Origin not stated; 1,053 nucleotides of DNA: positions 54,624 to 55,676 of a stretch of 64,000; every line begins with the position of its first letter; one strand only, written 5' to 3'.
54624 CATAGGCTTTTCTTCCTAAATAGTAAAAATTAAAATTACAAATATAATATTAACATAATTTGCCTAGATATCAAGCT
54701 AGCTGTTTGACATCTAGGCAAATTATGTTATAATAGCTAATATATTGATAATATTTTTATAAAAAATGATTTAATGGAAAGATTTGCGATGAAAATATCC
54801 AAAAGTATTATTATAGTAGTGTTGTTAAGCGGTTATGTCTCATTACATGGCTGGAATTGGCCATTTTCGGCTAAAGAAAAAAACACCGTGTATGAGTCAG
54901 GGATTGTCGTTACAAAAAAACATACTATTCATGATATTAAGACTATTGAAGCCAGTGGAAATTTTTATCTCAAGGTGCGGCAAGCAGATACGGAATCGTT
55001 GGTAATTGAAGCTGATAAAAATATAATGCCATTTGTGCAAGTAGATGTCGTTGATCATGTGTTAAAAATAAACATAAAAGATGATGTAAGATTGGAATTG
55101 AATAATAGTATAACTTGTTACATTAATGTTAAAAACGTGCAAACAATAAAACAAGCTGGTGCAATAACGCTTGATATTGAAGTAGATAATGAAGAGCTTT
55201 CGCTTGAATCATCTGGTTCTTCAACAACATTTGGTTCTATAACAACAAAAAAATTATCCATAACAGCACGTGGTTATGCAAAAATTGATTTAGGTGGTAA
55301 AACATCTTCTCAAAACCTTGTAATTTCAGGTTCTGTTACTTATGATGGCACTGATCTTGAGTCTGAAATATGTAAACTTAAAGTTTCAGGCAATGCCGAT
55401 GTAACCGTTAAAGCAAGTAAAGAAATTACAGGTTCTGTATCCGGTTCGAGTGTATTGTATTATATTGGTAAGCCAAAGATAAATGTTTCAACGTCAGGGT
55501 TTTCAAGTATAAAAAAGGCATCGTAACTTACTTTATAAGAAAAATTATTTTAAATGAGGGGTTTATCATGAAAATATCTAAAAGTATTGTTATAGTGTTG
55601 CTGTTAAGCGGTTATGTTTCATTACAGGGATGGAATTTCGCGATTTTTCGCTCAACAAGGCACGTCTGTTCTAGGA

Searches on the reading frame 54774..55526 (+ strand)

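Call 92: search_protein_families(library=pfam, proteins=[window:54774-55526:+], max_evalue=0.001)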
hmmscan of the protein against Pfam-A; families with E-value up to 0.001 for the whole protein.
window:54774-55526:+ (250 aa): 1 family
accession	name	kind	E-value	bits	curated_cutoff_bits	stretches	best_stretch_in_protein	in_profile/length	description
PF10988.14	DUF2807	-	1.7e-33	116.3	24.2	1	56-234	3-181/181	Putative auto-transporter adhesin, head GIN domain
